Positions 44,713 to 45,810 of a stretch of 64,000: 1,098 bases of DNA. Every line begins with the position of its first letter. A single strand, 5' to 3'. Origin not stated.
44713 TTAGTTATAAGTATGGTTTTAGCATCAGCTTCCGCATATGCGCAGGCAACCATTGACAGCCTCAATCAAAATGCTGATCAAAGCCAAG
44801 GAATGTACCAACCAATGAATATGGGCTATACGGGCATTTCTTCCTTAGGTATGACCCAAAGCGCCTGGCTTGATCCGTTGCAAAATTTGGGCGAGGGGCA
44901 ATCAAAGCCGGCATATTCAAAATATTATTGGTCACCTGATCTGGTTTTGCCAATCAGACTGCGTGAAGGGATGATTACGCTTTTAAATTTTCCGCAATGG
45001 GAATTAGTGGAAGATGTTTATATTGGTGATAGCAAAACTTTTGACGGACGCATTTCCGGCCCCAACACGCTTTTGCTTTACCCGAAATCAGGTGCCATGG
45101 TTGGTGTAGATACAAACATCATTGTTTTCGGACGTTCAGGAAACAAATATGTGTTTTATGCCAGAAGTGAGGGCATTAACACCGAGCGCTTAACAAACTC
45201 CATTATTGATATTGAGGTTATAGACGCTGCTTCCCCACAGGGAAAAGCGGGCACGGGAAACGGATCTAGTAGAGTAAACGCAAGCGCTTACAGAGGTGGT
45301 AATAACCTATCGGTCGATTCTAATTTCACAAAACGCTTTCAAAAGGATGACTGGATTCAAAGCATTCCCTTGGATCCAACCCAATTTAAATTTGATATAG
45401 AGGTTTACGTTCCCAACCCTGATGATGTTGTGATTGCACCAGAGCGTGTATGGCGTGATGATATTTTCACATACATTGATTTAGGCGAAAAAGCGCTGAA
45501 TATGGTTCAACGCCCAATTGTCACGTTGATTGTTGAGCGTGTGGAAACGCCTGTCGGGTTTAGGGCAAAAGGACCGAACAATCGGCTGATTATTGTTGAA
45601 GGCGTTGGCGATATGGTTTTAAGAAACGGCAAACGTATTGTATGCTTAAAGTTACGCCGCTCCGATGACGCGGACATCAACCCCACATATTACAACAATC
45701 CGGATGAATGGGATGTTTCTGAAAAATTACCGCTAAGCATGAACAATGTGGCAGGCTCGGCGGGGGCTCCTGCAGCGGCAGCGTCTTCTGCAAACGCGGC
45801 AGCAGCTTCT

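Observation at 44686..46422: VirB9 homolog fused to a C-terminal SPOR-like peptidoglycan-binding domain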

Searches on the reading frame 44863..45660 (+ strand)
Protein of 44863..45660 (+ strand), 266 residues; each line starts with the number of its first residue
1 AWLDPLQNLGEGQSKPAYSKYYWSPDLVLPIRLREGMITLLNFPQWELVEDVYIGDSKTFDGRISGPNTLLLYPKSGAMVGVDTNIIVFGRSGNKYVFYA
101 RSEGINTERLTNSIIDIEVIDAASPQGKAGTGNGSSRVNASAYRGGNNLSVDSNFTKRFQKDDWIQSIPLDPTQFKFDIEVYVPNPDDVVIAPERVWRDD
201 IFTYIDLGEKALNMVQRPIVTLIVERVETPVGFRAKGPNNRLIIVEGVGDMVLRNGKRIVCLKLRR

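Call 74: search_dna_similar(query=window:44863-45660:+, collection=plasmids, mode=protein, max_evalue=0.001, max_rows=15)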
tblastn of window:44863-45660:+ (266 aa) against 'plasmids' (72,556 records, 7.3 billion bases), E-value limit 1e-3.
Records with a match: 20; places in all: 20; records where one place covers at least 80% of the query: 19.
Best place of each record, by identity: <60% 20.
By first word of the organism name: Roseibium 6; Candidatus 3; Thalassospira 2; Erythrobacter 1; Sphingosinicella 1; Microvirga 1; Azospirillum 1; Magnetospirillum 1; Microbulbifer 1; Magnetospira 1; and 2 more.
By predicted mobility (MOB-suite, as given by PLSDB): non-mobilizable 14; mobilizable 5; conjugative 1.
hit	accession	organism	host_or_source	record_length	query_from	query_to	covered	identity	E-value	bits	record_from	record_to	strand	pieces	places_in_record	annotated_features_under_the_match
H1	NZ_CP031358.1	Erythrobacter aureus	marine sediment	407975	1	266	100%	39.9%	1e-53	193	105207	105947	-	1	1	TrbG/VirB9 family P-type conjugative transfer protein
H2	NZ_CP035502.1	Sphingosinicella sp. BN140058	Cell culture,soil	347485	1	263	99%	39.5%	8e-53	191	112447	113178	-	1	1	TrbG/VirB9 family P-type conjugative transfer protein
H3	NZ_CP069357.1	Microvirga sp. VF16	Vachellia farnesiana,Cell culture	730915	1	266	100%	33.3%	2e-43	164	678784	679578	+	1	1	TrbG/VirB9 family P-type conjugative transfer protein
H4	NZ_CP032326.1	Azospirillum argentinense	soil sample,Agricultural field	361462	1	265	100%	28.0%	5e-22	102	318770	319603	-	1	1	TrbG/VirB9 family P-type conjugative transfer protein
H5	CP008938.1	Candidatus Paracaedimonas acanthamoebae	Acanthamoeba polyphaga HN-3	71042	28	262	88%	31.4%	4e-27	117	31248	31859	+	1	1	hypothetical protein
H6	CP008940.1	Candidatus Paracaedimonas acanthamoebae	Acanthamoeba polyphaga HN-3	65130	28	262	88%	31.1%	5e-25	110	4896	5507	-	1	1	hypothetical protein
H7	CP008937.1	Candidatus Paracaedimonas acanthamoebae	Acanthamoeba polyphaga HN-3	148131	28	262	88%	31.1%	5e-25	110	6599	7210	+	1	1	hypothetical protein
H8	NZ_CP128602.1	Roseibium aggregatum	cell culture,marine biofilms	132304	26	263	89%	29.4%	3e-17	88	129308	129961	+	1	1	TrbG/VirB9 family P-type conjugative transfer protein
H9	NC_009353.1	Magnetospirillum gryphiswaldense MSR-1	from the mud of the eutrophic river Ryck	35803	26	263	89%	29.2%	8e-17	87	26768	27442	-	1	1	TrbG/VirB9 family P-type conjugative transfer protein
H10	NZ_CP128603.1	Roseibium aggregatum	cell culture,marine biofilms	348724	26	265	90%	28.7%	1e-16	86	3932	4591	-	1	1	TrbG/VirB9 family P-type conjugative transfer protein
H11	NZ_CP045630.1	Roseibium aggregatum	-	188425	26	265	90%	28.3%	4e-16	85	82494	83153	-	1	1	TrbG/VirB9 family P-type conjugative transfer protein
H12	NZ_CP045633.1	Roseibium aggregatum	-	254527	26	265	90%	28.3%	5e-16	85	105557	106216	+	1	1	TrbG/VirB9 family P-type conjugative transfer protein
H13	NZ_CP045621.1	Roseibium aggregatum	-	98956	26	263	89%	28.2%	3e-16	86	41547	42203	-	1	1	TrbG/VirB9 family P-type conjugative transfer protein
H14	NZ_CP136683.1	Thalassospira lucentensis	Macrocystis pyrifera gametophyte,Whole ...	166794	31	262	87%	28.3%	3e-20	97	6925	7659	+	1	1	TrbG/VirB9 family P-type conjugative transfer protein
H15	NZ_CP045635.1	Roseibium aggregatum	-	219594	26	263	89%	27.6%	3e-15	82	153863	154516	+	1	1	TrbG/VirB9 family P-type conjugative transfer protein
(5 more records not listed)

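Call 76: get_annotated_region(hit=H1, flank=9000)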
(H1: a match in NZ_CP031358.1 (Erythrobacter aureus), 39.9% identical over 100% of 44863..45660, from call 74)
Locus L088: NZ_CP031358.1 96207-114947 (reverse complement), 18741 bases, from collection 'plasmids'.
description: Erythrobacter aureus strain YH-07 plasmid unnamed, complete sequence
organism: Erythrobacter aureus (NCBI taxid 2182384)
taxonomy: Bacteria; Pseudomonadota; Alphaproteobacteria; Sphingomonadales; Erythrobacteraceae; Erythrobacter; Erythrobacter aureus
host: -; source: marine sediment; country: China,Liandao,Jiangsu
typing (MOB-suite, as given by PLSDB): non-mobilizable
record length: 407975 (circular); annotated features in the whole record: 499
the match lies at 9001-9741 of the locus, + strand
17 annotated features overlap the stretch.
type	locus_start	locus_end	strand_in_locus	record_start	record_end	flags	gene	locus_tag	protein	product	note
CDS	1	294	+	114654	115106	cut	-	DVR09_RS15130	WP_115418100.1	hypothetical protein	-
CDS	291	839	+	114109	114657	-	-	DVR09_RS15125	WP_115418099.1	hypothetical protein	-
CDS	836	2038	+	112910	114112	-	-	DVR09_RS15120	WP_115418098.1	DnaB-like helicase C-terminal domain-containing protein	GO:0006260 - DNA replication [Evidence IEA]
CDS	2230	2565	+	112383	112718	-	-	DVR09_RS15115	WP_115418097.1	TrbC/VirB2 family protein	-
CDS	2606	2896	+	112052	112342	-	-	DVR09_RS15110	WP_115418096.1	hypothetical protein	-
CDS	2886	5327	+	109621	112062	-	-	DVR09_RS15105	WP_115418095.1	VirB4 family type IV secretion system protein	-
CDS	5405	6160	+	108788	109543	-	-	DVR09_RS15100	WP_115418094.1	type IV secretion system protein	-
CDS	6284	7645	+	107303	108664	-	-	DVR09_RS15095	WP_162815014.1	hypothetical protein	-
CDS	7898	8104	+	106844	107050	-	-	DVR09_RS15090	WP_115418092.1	hypothetical protein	-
CDS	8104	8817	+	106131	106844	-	-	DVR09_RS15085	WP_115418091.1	VirB8/TrbF family protein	-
CDS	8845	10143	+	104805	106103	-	-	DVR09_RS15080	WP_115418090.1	TrbG/VirB9 family P-type conjugative transfer protein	-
CDS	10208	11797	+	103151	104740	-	-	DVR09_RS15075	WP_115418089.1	TrbI/VirB10 family protein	-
CDS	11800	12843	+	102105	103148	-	-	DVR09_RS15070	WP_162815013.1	ATPase, T2SS/T4P/T4SS family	-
CDS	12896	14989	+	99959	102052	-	-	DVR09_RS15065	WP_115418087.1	type IV secretory system conjugative DNA transfer family protein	-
CDS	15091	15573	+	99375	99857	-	-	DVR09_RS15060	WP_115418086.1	hypothetical protein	-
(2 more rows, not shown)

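Call 77: get_annotated_region(hit=H3, flank=9000)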
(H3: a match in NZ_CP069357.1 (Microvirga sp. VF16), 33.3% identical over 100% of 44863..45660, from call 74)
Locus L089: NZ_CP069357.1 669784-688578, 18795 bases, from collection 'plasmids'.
description: Microvirga sp. VF16 plasmid pMVF16-3, complete sequence
organism: Microvirga sp. VF16 (NCBI taxid 2807101)
taxonomy: Bacteria; Pseudomonadota; Alphaproteobacteria; Hyphomicrobiales; Methylobacteriaceae; Microvirga; Microvirga sp. VF16
host: -; source: Vachellia farnesiana,Cell culture; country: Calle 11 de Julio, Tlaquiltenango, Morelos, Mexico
typing (MOB-suite, as given by PLSDB): non-mobilizable
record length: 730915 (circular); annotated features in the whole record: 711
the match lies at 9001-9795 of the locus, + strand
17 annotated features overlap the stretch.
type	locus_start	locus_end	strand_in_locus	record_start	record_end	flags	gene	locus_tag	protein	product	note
CDS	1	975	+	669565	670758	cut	-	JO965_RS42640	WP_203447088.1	DnaB-like helicase C-terminal domain-containing protein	GO:0006260 - DNA replication [Evidence IEA]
CDS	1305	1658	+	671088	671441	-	-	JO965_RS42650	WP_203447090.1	TrbC/VirB2 family protein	-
CDS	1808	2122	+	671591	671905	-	-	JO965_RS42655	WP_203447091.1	VirB3 family type IV secretion system protein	-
CDS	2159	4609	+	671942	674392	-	-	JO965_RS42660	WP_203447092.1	hypothetical protein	-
CDS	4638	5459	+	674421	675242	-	-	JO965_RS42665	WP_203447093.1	hypothetical protein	-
CDS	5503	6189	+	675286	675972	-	-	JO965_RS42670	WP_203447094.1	hypothetical protein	-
CDS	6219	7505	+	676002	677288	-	-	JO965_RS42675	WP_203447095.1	hypothetical protein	-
CDS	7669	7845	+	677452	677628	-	-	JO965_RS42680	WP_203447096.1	hypothetical protein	-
CDS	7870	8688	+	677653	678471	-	-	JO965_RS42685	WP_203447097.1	VirB8/TrbF family protein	-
CDS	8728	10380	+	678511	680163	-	-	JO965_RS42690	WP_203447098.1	TrbG/VirB9 family P-type conjugative transfer protein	-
CDS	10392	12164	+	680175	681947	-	-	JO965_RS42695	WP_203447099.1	TrbI/VirB10 family protein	-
CDS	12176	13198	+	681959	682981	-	-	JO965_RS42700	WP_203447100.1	ATPase, T2SS/T4P/T4SS family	-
CDS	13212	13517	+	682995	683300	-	-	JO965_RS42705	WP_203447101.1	hypothetical protein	-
CDS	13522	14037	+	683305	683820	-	-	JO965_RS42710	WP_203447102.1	hypothetical protein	-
CDS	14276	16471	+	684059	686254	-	-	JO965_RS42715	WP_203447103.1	type IV secretory system conjugative DNA transfer family protein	-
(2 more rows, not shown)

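Call 78: search_protein_families(library=pfam, proteins=[L088:8845-10143:+, L089:8728-10380:+], max_evalue=1)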
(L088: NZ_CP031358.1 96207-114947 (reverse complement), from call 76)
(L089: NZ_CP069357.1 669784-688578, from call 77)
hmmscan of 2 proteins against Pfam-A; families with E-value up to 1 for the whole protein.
L088:8845-10143:+ (432 aa): 1 family
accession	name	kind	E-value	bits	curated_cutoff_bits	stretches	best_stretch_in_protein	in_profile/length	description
PF03524.21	CagX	-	9.3e-17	61.9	34.2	1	72-297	5-197/198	Conjugal transfer protein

L089:8728-10380:+ (550 aa): 1 family
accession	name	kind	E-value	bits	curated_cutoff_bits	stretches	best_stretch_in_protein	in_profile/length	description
PF03524.21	CagX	-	2.2e-19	70.5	34.2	1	110-352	4-195/198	Conjugal transfer protein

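Call 81: get_annotated_region(hit=H2, flank=2500)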
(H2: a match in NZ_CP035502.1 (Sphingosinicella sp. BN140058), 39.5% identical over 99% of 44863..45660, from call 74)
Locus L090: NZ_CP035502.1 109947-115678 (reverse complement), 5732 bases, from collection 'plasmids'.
description: Sphingosinicella sp. BN140058 plasmid p1, complete sequence
organism: Sphingosinicella sp. BN140058 (NCBI taxid 1892855)
taxonomy: Bacteria; Pseudomonadota; Alphaproteobacteria; Sphingomonadales; Sphingosinicellaceae; Sphingosinicella; Sphingosinicella sp. BN140058
host: -; source: Cell culture,soil; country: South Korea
typing (MOB-suite, as given by PLSDB): mobilizable; relaxase MOBQ
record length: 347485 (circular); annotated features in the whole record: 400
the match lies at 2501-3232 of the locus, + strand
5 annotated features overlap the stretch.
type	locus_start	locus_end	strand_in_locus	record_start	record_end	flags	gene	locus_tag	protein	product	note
CDS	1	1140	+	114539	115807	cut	-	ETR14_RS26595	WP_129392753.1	hypothetical protein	-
CDS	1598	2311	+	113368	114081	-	-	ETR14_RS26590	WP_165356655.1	type IV secretion system protein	-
CDS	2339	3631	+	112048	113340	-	-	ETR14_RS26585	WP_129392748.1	TrbG/VirB9 family P-type conjugative transfer protein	-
CDS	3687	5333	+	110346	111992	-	-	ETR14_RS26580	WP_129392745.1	TrbI/VirB10 family protein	-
CDS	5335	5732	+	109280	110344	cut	-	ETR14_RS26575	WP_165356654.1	ATPase, T2SS/T4P/T4SS family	-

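Call 82: get_annotated_region(hit=H4, flank=2500)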
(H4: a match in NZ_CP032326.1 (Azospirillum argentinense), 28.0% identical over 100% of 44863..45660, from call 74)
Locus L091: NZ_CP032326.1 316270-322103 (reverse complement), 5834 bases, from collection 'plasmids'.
description: Azospirillum argentinense strain MTCC4035 plasmid p5, complete sequence
organism: Azospirillum argentinense (NCBI taxid 2970906)
taxonomy: Bacteria; Pseudomonadota; Alphaproteobacteria; Rhodospirillales; Azospirillaceae; Azospirillum; Azospirillum argentinense
host: -; source: soil sample,Agricultural field; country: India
typing (MOB-suite, as given by PLSDB): conjugative; relaxase MOBP,MOBQ; mating-pair formation MPF_T
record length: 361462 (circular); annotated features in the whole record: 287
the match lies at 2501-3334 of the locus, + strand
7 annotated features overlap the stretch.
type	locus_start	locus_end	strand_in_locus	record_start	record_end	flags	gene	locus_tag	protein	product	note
CDS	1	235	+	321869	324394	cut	-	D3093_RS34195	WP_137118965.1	hypothetical protein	-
CDS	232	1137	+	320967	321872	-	-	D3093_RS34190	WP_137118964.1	hypothetical protein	-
CDS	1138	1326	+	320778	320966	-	-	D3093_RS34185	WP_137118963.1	hypothetical protein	-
CDS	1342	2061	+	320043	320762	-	-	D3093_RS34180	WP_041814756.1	VirB8/TrbF family protein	-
CDS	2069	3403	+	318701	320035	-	-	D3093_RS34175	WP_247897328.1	TrbG/VirB9 family P-type conjugative transfer protein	-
CDS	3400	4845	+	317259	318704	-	-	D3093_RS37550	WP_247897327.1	TrbI/VirB10 family protein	-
CDS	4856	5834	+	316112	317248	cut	-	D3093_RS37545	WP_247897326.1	hypothetical protein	-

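Call 83: get_annotated_region(hit=H5, flank=2500)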
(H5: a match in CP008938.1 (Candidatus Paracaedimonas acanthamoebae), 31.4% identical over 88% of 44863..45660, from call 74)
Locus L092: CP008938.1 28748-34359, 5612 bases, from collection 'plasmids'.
description: Candidatus Caedibacter acanthamoebae plasmid Plasmid_00002, complete sequence
organism: Candidatus Paracaedimonas acanthamoebae (NCBI taxid 244581)
taxonomy: Bacteria; Pseudomonadota; Alphaproteobacteria; Holosporales; Caedimonadaceae; Candidatus Paracaedimonas; Candidatus Paracaedimonas acanthamoebae
host: -; source: Acanthamoeba polyphaga HN-3; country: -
typing (MOB-suite, as given by PLSDB): mobilizable; replicon rep_cluster_1687; relaxase MOBQ
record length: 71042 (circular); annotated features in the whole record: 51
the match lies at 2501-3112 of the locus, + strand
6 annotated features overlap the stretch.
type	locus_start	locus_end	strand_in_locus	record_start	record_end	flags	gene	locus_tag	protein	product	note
CDS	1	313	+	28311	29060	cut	-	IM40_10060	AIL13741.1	hypothetical protein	-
CDS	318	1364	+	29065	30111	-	-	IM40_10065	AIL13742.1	hypothetical protein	-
CDS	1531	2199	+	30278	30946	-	-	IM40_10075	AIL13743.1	hypothetical protein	-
CDS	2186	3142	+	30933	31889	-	-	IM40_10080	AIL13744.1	hypothetical protein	-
CDS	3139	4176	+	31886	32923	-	-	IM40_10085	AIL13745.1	hypothetical protein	-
CDS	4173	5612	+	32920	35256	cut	-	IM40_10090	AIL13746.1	hypothetical protein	-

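Call 84: get_annotated_region(hit=H9, flank=2500)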
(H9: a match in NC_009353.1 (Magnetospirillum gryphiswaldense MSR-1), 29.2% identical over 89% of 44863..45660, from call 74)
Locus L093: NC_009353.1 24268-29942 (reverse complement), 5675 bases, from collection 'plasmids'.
description: Magnetospirillum gryphiswaldense MSR-1 plasmid pMSR-1, complete sequence
organism: Magnetospirillum gryphiswaldense MSR-1 (NCBI taxid 431944)
taxonomy: Bacteria; Pseudomonadota; Alphaproteobacteria; Rhodospirillales; Rhodospirillaceae; Magnetospirillum; Magnetospirillum gryphiswaldense; Magnetospirillum gryphiswaldense MSR-1
host: -; source: from the mud of the eutrophic river Ryck; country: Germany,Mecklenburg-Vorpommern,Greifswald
typing (MOB-suite, as given by PLSDB): non-mobilizable; replicon rep_cluster_1792; mating-pair formation MPF_T
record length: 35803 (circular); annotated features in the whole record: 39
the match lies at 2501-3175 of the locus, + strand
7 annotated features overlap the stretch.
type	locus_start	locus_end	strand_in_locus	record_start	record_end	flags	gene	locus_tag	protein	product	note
CDS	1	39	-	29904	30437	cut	-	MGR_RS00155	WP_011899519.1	hypothetical protein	-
CDS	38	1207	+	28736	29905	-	-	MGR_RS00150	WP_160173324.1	hypothetical protein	-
CDS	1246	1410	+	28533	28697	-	-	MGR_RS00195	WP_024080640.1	hypothetical protein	-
CDS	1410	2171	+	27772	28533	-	-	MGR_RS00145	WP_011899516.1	VirB8/TrbF family protein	-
CDS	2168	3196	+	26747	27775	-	-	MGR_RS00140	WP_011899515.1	TrbG/VirB9 family P-type conjugative transfer protein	-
CDS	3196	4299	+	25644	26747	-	-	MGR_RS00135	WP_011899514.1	TrbI/VirB10 family protein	-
CDS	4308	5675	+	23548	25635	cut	-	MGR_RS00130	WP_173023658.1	hypothetical protein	-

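Call 85: get_annotated_region(hit=H14, flank=2500)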
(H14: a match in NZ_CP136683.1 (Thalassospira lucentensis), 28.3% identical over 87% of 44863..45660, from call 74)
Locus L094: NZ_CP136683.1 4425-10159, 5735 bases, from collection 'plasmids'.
description: Thalassospira lucentensis strain LC.270.F.C4 plasmid unnamed1, complete sequence
organism: Thalassospira lucentensis (NCBI taxid 168935)
taxonomy: Bacteria; Pseudomonadota; Alphaproteobacteria; Rhodospirillales; Thalassospiraceae; Thalassospira; Thalassospira lucentensis
host: -; source: Macrocystis pyrifera gametophyte,Whole organism,Laboratory; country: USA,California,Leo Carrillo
typing (MOB-suite, as given by PLSDB): non-mobilizable
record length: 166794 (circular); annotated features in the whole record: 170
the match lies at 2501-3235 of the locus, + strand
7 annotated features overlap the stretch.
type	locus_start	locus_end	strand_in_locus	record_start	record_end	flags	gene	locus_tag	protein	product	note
CDS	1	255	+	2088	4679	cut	-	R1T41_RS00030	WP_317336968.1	DUF87 domain-containing protein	-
CDS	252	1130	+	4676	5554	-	-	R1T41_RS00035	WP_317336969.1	hypothetical protein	-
CDS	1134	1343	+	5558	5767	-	-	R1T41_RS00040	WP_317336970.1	hypothetical protein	-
CDS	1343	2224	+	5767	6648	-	-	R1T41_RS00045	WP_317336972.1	hypothetical protein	-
CDS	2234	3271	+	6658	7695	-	-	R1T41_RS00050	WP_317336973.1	TrbG/VirB9 family P-type conjugative transfer protein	-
CDS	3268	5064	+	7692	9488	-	-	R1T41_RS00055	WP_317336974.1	TrbI/VirB10 family protein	-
CDS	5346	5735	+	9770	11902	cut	-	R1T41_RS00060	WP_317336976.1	hypothetical protein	-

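Call 86: get_annotated_region(hit=H8, flank=2500)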
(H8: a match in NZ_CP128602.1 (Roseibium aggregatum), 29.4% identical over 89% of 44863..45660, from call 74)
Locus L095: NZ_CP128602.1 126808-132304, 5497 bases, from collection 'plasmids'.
description: Roseibium aggregatum strain S1616 plasmid unnamed1, complete sequence
organism: Roseibium aggregatum (NCBI taxid 187304)
taxonomy: Bacteria; Pseudomonadota; Alphaproteobacteria; Hyphomicrobiales; Stappiaceae; Roseibium; Roseibium aggregatum
host: -; source: cell culture,marine biofilms; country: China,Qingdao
typing (MOB-suite, as given by PLSDB): non-mobilizable
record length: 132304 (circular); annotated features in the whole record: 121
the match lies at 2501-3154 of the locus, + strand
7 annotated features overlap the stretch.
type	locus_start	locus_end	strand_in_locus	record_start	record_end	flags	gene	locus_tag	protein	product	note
CDS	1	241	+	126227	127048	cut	-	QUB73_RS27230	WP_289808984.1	hypothetical protein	-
CDS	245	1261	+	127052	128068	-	-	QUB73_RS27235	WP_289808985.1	type IV secretion system protein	GO:0030255 - protein secretion by the type IV secretion system [Evidence IEA]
CDS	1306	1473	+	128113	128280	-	-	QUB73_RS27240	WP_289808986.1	hypothetical protein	-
CDS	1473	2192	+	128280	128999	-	-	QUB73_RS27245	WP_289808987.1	VirB8/TrbF family protein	-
CDS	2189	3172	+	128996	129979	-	-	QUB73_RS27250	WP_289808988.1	TrbG/VirB9 family P-type conjugative transfer protein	-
CDS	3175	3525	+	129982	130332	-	-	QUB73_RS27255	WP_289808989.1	hypothetical protein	-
CDS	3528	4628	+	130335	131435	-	-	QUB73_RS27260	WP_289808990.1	TrbI/VirB10 family protein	-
